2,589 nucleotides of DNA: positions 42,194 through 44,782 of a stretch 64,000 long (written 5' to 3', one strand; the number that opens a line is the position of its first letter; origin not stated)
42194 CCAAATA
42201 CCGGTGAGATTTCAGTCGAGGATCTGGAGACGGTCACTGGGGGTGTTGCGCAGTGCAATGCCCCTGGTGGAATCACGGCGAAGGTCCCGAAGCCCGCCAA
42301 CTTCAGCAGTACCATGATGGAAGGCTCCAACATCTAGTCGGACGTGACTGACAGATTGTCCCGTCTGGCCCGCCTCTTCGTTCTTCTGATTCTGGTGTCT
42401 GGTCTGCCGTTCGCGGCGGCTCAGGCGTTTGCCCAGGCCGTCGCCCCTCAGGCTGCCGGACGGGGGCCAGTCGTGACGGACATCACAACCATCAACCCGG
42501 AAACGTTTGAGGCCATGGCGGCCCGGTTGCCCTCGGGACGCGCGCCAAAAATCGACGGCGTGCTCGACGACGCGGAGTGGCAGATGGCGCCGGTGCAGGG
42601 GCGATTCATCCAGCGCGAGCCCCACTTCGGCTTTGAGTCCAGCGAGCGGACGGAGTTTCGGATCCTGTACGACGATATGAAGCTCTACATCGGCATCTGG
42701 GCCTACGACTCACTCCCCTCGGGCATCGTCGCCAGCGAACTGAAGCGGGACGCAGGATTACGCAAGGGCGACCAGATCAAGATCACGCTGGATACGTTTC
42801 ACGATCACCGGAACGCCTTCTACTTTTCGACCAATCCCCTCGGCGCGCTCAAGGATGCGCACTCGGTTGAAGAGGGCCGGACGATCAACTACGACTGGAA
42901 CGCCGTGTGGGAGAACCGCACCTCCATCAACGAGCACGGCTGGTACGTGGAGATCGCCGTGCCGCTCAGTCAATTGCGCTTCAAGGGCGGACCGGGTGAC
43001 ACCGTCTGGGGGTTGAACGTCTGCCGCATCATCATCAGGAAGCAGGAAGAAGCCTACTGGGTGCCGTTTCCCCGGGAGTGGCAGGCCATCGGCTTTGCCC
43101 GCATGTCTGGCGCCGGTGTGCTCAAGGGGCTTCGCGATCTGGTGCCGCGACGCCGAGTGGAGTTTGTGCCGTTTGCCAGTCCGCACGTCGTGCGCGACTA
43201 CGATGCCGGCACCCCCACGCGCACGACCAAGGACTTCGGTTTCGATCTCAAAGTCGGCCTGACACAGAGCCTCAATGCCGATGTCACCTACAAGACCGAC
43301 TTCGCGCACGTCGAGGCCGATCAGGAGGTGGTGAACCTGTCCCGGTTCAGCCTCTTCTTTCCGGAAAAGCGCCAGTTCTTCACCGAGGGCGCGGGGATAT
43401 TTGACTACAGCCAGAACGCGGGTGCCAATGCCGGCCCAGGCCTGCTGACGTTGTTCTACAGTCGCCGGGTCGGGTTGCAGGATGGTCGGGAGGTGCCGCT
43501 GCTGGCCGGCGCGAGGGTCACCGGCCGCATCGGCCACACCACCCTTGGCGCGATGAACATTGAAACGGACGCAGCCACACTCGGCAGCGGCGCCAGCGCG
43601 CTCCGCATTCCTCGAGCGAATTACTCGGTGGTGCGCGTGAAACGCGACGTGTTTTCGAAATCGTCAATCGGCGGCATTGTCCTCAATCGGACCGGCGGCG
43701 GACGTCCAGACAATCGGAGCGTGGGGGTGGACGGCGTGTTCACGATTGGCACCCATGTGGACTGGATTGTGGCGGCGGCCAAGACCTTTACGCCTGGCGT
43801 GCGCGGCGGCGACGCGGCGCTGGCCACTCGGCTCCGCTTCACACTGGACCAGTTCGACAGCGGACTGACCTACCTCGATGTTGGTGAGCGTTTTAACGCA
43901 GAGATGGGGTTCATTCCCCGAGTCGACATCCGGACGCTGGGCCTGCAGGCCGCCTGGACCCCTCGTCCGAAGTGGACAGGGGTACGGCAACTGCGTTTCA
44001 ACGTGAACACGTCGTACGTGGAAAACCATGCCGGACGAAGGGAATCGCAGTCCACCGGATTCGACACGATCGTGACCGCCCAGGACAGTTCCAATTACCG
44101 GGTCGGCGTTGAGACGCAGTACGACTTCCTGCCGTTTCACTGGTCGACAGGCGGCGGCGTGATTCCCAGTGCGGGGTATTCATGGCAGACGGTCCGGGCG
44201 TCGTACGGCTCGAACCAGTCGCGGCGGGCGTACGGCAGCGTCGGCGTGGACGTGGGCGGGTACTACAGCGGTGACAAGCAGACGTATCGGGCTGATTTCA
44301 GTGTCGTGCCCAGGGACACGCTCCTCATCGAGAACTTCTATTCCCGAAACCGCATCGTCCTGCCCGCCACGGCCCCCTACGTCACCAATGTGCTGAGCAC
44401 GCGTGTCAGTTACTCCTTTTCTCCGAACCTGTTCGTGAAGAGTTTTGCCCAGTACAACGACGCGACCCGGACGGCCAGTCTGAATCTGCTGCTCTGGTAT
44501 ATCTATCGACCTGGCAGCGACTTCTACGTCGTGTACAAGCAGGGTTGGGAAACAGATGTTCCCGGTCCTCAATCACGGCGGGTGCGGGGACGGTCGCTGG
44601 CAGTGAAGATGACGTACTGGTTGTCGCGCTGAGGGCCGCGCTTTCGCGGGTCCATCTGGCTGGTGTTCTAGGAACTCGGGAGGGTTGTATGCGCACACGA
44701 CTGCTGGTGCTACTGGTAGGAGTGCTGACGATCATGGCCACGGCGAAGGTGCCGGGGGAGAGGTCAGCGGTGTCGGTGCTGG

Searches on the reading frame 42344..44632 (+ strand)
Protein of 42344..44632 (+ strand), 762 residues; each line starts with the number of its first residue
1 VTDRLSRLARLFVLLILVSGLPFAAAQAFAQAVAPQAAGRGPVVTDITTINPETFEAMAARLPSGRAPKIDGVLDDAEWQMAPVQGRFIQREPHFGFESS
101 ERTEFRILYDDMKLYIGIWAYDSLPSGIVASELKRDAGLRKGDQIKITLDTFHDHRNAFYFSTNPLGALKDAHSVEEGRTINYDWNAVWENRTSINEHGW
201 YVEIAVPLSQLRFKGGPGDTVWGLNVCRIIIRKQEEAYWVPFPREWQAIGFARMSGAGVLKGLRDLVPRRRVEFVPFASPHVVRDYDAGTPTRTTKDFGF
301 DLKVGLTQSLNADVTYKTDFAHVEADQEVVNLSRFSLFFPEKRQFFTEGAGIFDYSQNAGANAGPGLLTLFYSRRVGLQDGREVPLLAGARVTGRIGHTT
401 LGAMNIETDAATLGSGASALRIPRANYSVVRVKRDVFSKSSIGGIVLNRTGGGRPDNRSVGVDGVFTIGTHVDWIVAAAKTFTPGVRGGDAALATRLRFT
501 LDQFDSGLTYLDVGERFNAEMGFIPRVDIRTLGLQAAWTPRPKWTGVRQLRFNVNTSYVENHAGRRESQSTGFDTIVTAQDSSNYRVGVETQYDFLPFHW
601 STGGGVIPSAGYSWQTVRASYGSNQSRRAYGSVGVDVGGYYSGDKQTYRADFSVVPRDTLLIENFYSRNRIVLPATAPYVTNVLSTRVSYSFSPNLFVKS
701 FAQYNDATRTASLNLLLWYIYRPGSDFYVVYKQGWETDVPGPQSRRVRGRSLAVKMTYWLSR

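Call 3: search_protein_families(library=pfam, proteins=[window:42344-44632:+], max_evalue=1)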
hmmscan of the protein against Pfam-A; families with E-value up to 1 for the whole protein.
window:42344-44632:+ (762 aa): 2 families
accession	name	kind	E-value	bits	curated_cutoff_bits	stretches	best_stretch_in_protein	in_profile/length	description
PF19313.5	DUF5916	-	6.9e-18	65.1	22.6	1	270-379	3-97/572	Domain of unknown function (DUF5916)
PF06452.16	CBM9_1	-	0.0034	17.7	23.4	1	70-211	1-133/185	Carbohydrate family 9 binding domain-like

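Call 4: search_protein_families(library=ncbifam, proteins=[window:42344-44632:+], max_evalue=1)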
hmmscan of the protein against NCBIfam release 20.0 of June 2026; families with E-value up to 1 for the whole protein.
window:42344-44632:+ (762 aa): 1 family
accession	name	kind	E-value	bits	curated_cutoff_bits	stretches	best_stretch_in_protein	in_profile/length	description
TIGR04565.1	OMP_myx_plus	subfamily_domain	0.79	9.7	60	0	681-711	12-42/161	outer membrane beta-barrel domain-containing protein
